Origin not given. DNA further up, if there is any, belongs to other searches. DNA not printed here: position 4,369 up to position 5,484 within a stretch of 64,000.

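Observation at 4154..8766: DpnII/MboI-type restriction-modification pair inserted with 4-nt overlaps between valS and a small DMT gene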

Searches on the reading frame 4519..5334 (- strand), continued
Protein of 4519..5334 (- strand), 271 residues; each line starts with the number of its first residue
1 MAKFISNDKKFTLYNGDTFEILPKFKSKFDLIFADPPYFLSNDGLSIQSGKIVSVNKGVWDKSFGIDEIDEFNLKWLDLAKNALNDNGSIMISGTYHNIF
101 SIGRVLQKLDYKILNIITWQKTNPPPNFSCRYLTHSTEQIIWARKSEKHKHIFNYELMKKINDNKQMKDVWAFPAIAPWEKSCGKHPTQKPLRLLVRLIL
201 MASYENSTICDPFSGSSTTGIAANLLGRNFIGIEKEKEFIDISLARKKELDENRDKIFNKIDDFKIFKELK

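Call 44: search_protein_families(library=padloc, proteins=[L096:6544-7119:+, L096:7112-7948:+, window:4519-5334:-], max_evalue=0.01)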
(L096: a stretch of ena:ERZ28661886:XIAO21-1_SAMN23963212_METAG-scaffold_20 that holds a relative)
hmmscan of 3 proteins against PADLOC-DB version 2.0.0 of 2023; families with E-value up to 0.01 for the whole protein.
L096:6544-7119:+ (191 aa): 2 families
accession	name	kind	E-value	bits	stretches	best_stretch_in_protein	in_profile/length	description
PDLC00221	KwaA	-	5.7e-06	24.4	1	14-139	8-138/173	Unknown function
PDLC00218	KwaA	-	0.0037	15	1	3-133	3-140/186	Unknown function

L096:7112-7948:+ (278 aa): 2 families
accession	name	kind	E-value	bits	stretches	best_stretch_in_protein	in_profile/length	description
PDLC00222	KwaB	-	3.5e-12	44.3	1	29-264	37-278/292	DUF4868 domain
PDLC00225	KwaB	-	3.9e-06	24.4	1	28-267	36-281/291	DUF4868 domain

window:4519-5334:- (271 aa): 60 families (the best 25 are shown)
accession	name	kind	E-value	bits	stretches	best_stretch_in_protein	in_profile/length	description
PDLC03371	MTase_II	-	2.3e-101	336.7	1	3-253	3-258/260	Type II methyltransferase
PDLC03216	MTase_II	-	1.6e-71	239.2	1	10-262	11-270/364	Type II methyltransferase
PDLC03738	oMTase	-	8e-63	210.4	1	14-253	24-271/376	orphan methyltransferase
PDLC03302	MTase_II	-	1.7e-36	124.2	1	10-258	4-271/626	Type II methyltransferase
PDLC03299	MTase_II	-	1e-32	111.8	1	8-255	12-265/296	Type II methyltransferase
PDLC03279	MTase_II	-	6.1e-32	108.7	1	6-243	352-580/587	Type II methyltransferase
PDLC03339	MTase_II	-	3.2e-26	90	2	158-248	182-272/399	Type II methyltransferase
PDLC03387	MTase_II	-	2.5e-23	80.6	1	106-256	135-285/289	Type II methyltransferase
PDLC03320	MTase_II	-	2.3e-22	77.5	2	156-253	183-280/289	Type II methyltransferase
PDLC03353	MTase_II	-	1.4e-21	75.2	1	9-247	8-250/260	Type II methyltransferase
PDLC03354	MTase_II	-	1.7e-19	68.1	2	139-246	284-381/425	Type II methyltransferase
PDLC03265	MTase_II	-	2.2e-19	68.1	2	158-249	242-330/333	Type II methyltransferase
PDLC03379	MTase_II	-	4.3e-17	60.8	1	25-238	33-232/267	Type II methyltransferase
PDLC03229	MTase_II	-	2.6e-15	54.1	1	17-249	188-402/436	Type II methyltransferase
PDLC03300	MTase_II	-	1.1e-14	52.3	1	160-247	189-276/302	Type II methyltransferase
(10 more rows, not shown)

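Call 53: search_protein_families(library=padloc, proteins=[L212:7619-8971:+, L212:8958-9524:+, L212:9499-9675:+], max_evalue=0.01)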
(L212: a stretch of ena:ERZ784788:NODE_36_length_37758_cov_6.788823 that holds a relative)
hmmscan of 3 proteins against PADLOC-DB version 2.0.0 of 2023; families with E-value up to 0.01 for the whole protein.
L212:7619-8971:+ (450 aa): 55 families (the best 25 are shown)
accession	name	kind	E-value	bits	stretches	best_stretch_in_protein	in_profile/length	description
PDLC04033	PD-T4-4_A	-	1.7e-105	351.9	1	1-442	1-458/460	-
PDLC04664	PDC-M47A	-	5.8e-89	297.1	1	1-439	1-457/461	-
PDLC04032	PD-T4-4_A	-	3.8e-62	208.8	1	1-442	1-469/474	-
PDLC02979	AriA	-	7.5e-31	106.2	1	2-360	5-373/373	-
PDLC03878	NsnB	-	6.2e-21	73.5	1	2-428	4-339/345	-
PDLC02980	AriA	-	1.7e-18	65.6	1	21-360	1-303/304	-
PDLC04214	HEC-02A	-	7e-16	56.4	2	245-380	172-302/338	-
PDLC04213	HEC-02A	-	8.7e-14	49.8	1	2-364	5-280/337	-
PDLC04146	HEC-02B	-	1.4e-13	48.6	1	252-364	180-287/344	-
PDLC04710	PDC-M56A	-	6.8e-13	46.4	2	303-410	222-331/382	-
PDLC02358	Old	-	8.2e-11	39.4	2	312-362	281-331/578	Old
PDLC00283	PtuA1|PtuA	-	1.7e-10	38.6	1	188-385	166-370/448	AAA ATPase domain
PDLC02915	ATPase-Toprim_I-B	-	1.7e-10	38.3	2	316-391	256-328/623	-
PDLC00075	GajA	-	1.8e-10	38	1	283-364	236-314/536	AAA ATPase domain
PDLC00303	PtuA1|PtuA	-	3.6e-10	37.5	1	277-377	198-302/386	AAA ATPase domain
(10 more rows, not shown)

L212:8958-9524:+ (188 aa): 3 families
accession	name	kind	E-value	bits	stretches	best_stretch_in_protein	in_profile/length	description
PDLC04035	PD-T4-4_B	-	1.8e-08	32.2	1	15-133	14-146/206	-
PDLC04034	PD-T4-4_B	-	4.8e-07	27.7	1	1-159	1-159/190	-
PDLC04036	PD-T4-4_B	-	4e-06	24.9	1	57-151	80-164/203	-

L212:9499-9675:+ (58 aa): 0 families

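Call 54: search_protein_families(library=pfam, proteins=[L212:7619-8971:+, L212:8958-9524:+, L212:9499-9675:+], max_evalue=0.05)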
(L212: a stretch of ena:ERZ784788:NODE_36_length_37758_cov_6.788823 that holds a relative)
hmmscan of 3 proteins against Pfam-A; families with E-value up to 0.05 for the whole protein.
L212:7619-8971:+ (450 aa): 3 families
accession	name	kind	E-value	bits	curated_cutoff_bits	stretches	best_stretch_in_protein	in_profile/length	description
PF13175.12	AAA_15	-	1.1e-26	94.9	32.1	1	2-360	5-374/374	AAA ATPase domain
PF13304.12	AAA_21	-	1.9e-16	61.5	27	1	21-360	1-303/304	AAA domain, putative AbiEii toxin, Type IV TA system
PF16579.11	AdenylateSensor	-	0.023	15.5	27.1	0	199-285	9-89/118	Adenylate sensor of SNF1-like protein kinase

L212:8958-9524:+ (188 aa): 1 family
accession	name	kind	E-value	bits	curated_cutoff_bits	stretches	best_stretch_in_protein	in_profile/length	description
PF01071.24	GARS_A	-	0.028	14.7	27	0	21-80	26-85/194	Phosphoribosylglycinamide synthetase, ATP-grasp (A) domain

L212:9499-9675:+ (58 aa): 0 families

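Call 65: find_encoding_contigs(protein=P0053, flank=3500, max_places=2)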
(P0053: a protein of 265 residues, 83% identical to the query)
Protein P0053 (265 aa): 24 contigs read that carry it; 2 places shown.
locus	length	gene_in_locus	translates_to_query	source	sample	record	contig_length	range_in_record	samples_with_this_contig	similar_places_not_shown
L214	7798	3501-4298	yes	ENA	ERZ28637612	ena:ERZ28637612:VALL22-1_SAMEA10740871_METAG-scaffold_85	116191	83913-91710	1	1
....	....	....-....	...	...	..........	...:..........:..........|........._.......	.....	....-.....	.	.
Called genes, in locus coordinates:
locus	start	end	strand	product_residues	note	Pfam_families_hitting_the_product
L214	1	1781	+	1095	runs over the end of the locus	PF25596:CPSase_L_D1, PF02786:CPSase_L_D2, PF02787:CPSase_L_D3, PF25596:CPSase_L_D1, PF02655:ATP-grasp_3 (weak), PF02786:CPSase_L_D2, PF02222:ATP-grasp, PF02142:MGS, +5 more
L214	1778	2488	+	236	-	PF27126:NmeDI_C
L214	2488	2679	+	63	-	PF14207:DpnD-PcfM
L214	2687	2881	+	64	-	PF04556:DpnII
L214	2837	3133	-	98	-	PF04556:DpnII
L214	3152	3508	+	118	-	PF04556:DpnII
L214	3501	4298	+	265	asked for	PF01555:N6_N4_Mtase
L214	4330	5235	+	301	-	PF00892:EamA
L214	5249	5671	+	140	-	PF01300:Sua5_yciO_yrdC (weak)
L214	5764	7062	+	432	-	PF12796:Ank_2, PF13637:Ank_4 (faint), PF00023:Ank (faint), PF13606:Ank_3 (faint)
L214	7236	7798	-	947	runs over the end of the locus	PF00675:Peptidase_M16, PF05193:Peptidase_M16_C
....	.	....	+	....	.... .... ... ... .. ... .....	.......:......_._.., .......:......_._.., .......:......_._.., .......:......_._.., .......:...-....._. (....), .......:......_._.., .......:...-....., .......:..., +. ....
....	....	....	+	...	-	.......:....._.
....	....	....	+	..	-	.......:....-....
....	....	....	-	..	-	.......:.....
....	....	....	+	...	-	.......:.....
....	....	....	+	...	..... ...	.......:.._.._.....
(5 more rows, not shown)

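Call 66: find_encoding_contigs(protein=P0019, flank=3500, max_places=2)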
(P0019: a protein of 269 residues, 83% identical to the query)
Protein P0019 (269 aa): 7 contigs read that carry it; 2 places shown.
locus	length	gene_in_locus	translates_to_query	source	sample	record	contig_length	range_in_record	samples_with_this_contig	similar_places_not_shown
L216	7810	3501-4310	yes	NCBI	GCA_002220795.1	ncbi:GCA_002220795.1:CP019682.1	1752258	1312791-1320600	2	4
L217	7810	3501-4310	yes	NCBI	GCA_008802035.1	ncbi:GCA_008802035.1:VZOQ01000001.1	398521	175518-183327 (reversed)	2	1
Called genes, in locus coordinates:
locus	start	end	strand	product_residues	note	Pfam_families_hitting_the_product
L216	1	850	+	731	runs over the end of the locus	PF18072:FGAR-AT_linker, PF00586:AIRS, PF02769:AIRS_C, PF00586:AIRS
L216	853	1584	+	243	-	PF05099:TerB, PF00226:DnaJ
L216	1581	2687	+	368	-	PF02086:MethyltransfD12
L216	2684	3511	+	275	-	PF04556:DpnII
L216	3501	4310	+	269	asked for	PF01555:N6_N4_Mtase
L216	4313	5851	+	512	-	PF02142:MGS, PF01808:AICARFT_IMPCHas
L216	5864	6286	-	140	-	PF13682:CZB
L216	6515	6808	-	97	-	-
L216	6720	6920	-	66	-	-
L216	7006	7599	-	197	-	PF00293:NUDIX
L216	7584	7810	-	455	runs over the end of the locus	PF03448:MgtE_N, PF00571:CBS (faint), PF01769:MgtE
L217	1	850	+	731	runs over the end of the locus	PF18072:FGAR-AT_linker, PF00586:AIRS, PF02769:AIRS_C, PF00586:AIRS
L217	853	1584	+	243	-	PF05099:TerB, PF00226:DnaJ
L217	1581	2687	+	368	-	PF02086:MethyltransfD12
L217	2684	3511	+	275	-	PF04556:DpnII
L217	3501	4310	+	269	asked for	PF01555:N6_N4_Mtase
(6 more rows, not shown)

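Call 67: find_homologous_proteins(query=L216:1581-2687:+, max_evalue=0.00001)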
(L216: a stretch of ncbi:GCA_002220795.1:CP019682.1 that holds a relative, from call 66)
Query L216:1581-2687:+ (368 aa): 8000 proteins with E <= 0.00001 among 8000 candidates; the best 120 are listed.
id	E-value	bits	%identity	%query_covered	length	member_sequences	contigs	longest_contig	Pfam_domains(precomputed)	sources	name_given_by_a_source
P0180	1.3e-225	766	93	100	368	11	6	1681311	PF02086.22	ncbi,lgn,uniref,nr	ncbi:DNA adenine methylase [Campylobacter sp. RM12327]|uniref:DNA adenine methylase n=1 Tax=Campylob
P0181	6.4e-197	672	81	99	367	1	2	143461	PF02086.22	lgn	-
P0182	1.7e-184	631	77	99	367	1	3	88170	PF02086.22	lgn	-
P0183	3.5e-168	577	72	98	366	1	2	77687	PF02086.22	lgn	-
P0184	5.4e-168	577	72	98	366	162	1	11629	PF02086.22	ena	-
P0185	8.1e-167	573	72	98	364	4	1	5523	PF02086.22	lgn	-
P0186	1.1e-166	573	71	98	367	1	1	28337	PF02086.22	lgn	-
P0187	7.1e-164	563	71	99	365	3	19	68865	PF02086.22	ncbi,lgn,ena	-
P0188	8.5e-163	560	70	98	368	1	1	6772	PF02086.22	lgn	-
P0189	1.3e-161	556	69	99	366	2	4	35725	PF02086.22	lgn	-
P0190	1.9e-160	552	70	98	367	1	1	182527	PF02086.22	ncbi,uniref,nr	ncbi:DNA modification methylase [Campylobacter sp. FMV-PI01]|uniref:site-specific DNA-methyltransfer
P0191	3.3e-159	548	68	98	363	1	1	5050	PF02086.22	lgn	-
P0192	2.3e-154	532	66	98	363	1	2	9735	PF02086.22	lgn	-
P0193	2.4e-150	519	63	99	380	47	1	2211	PF02086.22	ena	-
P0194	2.6e-150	519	63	99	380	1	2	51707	PF02086.22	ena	-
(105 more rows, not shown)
